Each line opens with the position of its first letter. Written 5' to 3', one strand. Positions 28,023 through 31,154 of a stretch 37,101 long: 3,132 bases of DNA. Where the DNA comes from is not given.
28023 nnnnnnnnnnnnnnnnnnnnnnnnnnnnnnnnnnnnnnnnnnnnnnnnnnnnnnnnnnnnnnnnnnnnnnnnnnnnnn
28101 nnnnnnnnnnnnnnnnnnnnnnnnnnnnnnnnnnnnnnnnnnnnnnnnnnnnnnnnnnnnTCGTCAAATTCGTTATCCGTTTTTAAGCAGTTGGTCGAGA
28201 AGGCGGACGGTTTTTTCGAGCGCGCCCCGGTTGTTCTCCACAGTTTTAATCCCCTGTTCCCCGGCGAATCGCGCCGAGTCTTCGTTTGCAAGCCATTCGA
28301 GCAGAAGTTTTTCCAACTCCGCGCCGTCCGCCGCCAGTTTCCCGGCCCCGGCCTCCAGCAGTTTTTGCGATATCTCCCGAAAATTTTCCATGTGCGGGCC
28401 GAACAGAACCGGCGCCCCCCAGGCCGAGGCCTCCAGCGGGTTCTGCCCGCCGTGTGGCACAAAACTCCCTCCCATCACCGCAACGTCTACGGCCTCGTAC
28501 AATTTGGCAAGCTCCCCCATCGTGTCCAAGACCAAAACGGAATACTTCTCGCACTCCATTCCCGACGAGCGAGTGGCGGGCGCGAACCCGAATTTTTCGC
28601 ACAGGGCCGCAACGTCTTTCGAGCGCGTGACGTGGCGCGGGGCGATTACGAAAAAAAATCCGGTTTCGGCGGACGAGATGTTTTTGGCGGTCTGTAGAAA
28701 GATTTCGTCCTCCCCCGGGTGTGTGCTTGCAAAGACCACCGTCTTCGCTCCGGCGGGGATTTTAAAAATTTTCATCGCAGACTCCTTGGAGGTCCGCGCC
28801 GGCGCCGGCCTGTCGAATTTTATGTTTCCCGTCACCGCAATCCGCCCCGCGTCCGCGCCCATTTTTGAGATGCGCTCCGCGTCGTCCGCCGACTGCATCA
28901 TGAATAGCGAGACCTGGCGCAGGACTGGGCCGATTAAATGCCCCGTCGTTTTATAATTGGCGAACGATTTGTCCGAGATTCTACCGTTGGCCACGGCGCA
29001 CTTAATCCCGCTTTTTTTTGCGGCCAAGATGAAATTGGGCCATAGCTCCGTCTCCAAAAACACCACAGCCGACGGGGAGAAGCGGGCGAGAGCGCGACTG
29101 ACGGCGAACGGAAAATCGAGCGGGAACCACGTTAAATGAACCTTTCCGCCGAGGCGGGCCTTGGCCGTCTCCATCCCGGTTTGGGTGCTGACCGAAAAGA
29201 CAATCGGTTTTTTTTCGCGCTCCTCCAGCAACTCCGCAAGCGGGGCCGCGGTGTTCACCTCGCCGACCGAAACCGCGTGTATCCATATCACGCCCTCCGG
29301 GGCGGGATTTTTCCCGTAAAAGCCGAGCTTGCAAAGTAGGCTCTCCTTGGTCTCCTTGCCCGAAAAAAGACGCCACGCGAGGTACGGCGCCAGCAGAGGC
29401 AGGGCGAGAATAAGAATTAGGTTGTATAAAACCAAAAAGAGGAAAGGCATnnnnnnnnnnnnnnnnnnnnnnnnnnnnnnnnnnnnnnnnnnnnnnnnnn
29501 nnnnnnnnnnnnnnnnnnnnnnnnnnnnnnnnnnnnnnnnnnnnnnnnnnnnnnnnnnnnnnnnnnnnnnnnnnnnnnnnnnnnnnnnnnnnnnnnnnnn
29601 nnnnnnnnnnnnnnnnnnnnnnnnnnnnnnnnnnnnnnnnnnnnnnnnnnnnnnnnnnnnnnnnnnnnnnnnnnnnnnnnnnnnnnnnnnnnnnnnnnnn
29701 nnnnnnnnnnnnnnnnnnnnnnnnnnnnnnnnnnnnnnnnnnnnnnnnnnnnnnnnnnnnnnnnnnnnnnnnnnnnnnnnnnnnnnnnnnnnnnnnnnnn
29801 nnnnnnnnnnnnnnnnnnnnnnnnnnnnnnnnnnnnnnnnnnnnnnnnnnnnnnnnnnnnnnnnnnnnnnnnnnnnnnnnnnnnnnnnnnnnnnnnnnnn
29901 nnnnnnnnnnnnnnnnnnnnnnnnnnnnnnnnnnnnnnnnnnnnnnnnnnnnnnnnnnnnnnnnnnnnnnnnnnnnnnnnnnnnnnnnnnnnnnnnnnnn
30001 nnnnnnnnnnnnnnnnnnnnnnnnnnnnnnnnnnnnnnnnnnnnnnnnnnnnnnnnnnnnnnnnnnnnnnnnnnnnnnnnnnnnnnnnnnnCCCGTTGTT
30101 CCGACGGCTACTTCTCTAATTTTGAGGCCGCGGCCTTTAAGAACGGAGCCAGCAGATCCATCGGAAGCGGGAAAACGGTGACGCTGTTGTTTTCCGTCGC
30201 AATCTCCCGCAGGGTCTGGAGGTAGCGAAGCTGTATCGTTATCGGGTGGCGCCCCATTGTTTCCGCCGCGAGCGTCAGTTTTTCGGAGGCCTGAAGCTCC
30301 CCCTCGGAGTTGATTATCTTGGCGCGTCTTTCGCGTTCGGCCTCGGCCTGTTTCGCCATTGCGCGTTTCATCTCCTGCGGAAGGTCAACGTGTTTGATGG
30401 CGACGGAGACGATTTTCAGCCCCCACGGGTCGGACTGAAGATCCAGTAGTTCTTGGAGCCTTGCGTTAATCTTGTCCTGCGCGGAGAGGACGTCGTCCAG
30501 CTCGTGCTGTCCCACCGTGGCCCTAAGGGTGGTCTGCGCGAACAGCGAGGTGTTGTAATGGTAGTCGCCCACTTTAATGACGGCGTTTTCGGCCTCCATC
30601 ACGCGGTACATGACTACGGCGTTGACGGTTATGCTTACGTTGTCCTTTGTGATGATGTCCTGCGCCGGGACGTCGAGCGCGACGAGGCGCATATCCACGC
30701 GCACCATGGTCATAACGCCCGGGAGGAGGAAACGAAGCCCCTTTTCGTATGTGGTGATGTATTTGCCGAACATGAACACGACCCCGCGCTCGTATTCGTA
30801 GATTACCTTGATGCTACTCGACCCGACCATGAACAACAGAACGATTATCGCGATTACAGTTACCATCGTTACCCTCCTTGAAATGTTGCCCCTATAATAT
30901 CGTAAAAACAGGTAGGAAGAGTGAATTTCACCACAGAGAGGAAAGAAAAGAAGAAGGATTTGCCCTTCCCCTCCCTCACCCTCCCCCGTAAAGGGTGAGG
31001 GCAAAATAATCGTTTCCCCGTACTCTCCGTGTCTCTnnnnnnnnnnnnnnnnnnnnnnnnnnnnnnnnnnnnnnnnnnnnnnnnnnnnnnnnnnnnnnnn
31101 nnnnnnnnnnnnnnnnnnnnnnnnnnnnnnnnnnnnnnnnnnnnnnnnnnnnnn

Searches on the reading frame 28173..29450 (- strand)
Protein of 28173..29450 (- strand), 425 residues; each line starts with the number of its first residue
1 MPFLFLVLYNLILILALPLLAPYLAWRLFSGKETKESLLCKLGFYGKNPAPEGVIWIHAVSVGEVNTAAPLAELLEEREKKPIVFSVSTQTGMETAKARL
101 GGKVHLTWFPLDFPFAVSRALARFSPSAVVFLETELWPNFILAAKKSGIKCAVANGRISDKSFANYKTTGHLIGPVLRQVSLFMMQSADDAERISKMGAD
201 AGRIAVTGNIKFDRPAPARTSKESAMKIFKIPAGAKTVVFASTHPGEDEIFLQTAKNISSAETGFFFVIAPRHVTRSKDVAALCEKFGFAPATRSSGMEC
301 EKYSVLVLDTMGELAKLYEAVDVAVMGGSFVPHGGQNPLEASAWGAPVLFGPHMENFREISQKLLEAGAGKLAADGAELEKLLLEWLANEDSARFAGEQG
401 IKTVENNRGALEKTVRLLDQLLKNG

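Call 28: search_protein_families(library=pfam, proteins=[window:28173-29450:-])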
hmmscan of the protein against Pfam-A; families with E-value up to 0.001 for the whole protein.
window:28173-29450:- (425 aa): 2 families
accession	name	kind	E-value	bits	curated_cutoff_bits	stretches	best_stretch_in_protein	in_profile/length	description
PF04413.22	Glycos_transf_N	-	4.8e-59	199.3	23.9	1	41-214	6-179/179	3-Deoxy-D-manno-octulosonic-acid transferase (kdotransferase)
PF13579.12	Glyco_trans_4_4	-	7.8e-05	23.5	29.7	0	98-209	45-157/158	Glycosyl transferase 4-like domain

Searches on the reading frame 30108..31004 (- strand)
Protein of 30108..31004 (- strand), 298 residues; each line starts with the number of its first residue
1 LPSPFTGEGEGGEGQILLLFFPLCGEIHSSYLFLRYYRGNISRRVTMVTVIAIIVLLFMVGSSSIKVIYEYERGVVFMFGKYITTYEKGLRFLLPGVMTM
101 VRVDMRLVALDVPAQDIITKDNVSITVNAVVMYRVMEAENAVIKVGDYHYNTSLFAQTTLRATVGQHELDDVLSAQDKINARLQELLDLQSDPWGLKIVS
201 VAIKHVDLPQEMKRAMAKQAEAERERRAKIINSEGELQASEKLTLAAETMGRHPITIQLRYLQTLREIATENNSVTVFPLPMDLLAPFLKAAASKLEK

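Call 31: search_protein_families(library=pfam, proteins=[window:30108-31004:-], max_evalue=0.01)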
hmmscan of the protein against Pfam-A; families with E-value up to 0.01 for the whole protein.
window:30108-31004:- (298 aa): 2 families
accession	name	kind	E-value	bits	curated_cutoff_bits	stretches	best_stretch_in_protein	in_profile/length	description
PF01145.31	Band_7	-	5.4e-37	128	23.6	1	67-236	2-175/176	SPFH domain / Band 7 family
PF13421.11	Band_7_1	-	0.001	19.1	24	1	170-221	157-208/211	SPFH domain-Band 7 family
